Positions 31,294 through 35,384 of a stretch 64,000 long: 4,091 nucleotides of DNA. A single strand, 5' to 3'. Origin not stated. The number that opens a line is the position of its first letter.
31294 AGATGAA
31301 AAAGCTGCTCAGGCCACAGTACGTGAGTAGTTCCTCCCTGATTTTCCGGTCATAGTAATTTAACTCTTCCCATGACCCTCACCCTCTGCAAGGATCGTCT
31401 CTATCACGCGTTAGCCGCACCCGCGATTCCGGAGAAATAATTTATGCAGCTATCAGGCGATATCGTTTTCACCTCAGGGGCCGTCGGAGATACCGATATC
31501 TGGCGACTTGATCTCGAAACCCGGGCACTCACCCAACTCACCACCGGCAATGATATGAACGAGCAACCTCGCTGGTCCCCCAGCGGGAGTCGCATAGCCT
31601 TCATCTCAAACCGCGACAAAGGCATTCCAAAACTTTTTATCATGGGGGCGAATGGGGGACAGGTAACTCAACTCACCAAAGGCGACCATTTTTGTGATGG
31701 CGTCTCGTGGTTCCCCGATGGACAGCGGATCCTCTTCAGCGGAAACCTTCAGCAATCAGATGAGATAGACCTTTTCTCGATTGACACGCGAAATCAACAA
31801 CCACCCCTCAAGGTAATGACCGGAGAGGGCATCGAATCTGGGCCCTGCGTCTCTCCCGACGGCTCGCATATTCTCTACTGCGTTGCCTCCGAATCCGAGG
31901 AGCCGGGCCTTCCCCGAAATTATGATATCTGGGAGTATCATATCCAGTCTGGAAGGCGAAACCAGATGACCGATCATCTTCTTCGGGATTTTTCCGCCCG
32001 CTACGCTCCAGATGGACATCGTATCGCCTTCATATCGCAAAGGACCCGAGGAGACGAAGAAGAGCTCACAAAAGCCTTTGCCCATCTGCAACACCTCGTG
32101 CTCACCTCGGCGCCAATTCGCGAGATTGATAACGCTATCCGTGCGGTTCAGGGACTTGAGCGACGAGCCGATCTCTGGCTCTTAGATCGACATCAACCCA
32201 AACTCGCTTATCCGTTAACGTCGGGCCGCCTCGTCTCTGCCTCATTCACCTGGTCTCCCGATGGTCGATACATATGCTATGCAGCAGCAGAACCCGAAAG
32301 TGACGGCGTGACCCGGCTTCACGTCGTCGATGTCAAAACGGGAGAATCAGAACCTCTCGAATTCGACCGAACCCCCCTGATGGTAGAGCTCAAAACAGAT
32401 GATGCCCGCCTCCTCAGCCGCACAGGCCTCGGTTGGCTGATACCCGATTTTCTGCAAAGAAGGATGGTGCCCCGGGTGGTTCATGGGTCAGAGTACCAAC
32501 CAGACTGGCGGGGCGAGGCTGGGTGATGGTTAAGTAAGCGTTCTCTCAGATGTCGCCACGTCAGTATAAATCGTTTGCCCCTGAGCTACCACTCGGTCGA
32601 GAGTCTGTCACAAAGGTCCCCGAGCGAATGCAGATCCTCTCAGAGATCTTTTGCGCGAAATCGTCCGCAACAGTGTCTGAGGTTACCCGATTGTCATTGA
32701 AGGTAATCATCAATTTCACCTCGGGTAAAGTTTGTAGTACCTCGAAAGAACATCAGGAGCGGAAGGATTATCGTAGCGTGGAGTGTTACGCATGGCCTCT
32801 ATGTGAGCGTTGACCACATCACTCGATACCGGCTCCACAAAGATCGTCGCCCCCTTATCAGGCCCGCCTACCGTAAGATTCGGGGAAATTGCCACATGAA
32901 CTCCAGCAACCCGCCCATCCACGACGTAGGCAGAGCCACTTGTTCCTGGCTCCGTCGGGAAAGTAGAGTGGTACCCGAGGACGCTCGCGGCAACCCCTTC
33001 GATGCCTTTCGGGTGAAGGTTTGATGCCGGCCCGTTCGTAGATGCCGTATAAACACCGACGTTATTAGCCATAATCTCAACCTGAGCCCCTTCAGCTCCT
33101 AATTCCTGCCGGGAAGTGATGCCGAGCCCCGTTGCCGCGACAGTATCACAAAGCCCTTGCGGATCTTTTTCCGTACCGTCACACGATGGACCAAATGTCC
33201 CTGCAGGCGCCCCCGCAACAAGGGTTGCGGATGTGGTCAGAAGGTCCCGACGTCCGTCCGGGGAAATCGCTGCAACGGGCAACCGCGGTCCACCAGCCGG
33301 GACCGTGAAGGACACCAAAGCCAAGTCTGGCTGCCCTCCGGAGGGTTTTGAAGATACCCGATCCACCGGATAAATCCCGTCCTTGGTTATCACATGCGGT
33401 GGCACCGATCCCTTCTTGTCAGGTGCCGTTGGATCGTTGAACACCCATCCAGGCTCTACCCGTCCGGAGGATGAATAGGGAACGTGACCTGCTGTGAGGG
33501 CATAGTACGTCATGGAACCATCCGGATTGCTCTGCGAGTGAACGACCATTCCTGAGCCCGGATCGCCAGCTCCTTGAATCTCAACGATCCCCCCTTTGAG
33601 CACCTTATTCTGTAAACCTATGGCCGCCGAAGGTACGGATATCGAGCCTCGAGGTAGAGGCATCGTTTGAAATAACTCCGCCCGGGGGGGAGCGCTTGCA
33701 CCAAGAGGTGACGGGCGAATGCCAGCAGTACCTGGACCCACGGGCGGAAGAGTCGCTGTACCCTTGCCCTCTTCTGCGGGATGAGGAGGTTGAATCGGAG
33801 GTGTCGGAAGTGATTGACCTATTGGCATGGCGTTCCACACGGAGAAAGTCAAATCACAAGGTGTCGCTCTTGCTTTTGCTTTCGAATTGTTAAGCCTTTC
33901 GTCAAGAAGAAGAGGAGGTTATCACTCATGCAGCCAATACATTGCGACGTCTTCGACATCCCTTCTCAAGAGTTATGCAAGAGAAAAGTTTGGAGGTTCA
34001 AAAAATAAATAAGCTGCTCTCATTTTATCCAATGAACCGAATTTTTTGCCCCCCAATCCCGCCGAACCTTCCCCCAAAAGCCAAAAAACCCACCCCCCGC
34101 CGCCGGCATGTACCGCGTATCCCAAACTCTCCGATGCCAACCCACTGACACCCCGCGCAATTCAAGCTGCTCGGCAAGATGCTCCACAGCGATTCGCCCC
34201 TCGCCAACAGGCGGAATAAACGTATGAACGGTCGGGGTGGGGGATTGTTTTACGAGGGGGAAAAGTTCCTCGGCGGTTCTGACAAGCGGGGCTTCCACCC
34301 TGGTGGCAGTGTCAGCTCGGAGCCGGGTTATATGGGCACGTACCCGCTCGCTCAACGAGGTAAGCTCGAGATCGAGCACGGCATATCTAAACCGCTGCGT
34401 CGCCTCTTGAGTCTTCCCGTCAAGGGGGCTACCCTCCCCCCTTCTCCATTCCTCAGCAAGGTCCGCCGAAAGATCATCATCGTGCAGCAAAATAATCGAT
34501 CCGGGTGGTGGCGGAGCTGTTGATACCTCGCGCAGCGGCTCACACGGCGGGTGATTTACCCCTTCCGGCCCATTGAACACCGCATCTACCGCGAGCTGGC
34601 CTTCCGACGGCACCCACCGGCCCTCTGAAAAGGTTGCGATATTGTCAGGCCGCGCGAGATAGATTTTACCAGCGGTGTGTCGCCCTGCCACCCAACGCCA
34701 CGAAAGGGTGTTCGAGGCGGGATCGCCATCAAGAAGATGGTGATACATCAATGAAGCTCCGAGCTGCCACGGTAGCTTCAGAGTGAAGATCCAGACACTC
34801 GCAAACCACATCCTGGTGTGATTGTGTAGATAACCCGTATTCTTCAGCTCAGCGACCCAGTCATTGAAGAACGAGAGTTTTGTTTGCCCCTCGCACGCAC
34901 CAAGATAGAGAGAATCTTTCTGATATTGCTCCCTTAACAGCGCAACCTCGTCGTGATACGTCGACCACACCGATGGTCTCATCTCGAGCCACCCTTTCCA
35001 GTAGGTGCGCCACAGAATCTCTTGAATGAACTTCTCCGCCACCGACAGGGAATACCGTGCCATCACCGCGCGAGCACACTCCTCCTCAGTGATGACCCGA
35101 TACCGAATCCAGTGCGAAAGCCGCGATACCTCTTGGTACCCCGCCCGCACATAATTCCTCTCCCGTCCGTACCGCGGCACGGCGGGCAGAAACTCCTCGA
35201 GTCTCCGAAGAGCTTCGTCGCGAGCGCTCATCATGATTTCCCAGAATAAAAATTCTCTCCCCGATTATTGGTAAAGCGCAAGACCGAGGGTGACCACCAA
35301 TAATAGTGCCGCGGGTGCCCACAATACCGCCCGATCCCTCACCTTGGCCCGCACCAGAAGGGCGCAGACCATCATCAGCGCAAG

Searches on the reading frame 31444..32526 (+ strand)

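Call 102: search_protein_families(library=pfam, proteins=[window:31444-32526:+], max_evalue=0.00001)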
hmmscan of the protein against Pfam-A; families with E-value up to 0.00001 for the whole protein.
window:31444-32526:+ (360 aa): 3 families
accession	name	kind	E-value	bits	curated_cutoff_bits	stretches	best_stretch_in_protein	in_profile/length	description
PF07676.18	PD40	-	8.8e-29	99.3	20.9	1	29-64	1-36/38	WD40-like Beta Propeller Repeat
PF00930.27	DPPIV_N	-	2.6e-10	40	22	0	18-58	24-64/354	Dipeptidyl peptidase IV (DPP IV) N-terminal region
PF25174.1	Beta-prop_THOC3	-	5.1e-06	26.1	305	0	16-114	68-159/272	THOC3 beta-propeller domain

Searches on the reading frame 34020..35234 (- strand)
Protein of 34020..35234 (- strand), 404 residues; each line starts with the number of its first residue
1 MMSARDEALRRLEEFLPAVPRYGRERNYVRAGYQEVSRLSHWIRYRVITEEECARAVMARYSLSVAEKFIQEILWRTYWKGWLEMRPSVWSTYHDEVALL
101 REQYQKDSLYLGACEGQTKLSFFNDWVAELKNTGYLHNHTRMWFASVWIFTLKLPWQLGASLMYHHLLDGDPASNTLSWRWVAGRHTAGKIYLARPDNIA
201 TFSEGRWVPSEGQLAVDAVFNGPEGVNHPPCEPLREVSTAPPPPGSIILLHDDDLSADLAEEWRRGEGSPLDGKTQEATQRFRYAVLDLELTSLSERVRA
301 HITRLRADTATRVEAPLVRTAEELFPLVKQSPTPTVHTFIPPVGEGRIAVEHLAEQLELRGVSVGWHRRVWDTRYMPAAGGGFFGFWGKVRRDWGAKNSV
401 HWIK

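Call 102: search_protein_families(library=pfam, proteins=[window:34020-35234:-], max_evalue=0.00001)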
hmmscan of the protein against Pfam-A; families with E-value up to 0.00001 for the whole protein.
window:34020-35234:- (404 aa): 1 family
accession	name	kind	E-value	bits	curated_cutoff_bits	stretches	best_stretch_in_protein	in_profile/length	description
PF03441.19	FAD_binding_7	-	2.1e-17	63.7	27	1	69-192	1-126/203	FAD binding domain of DNA photolyase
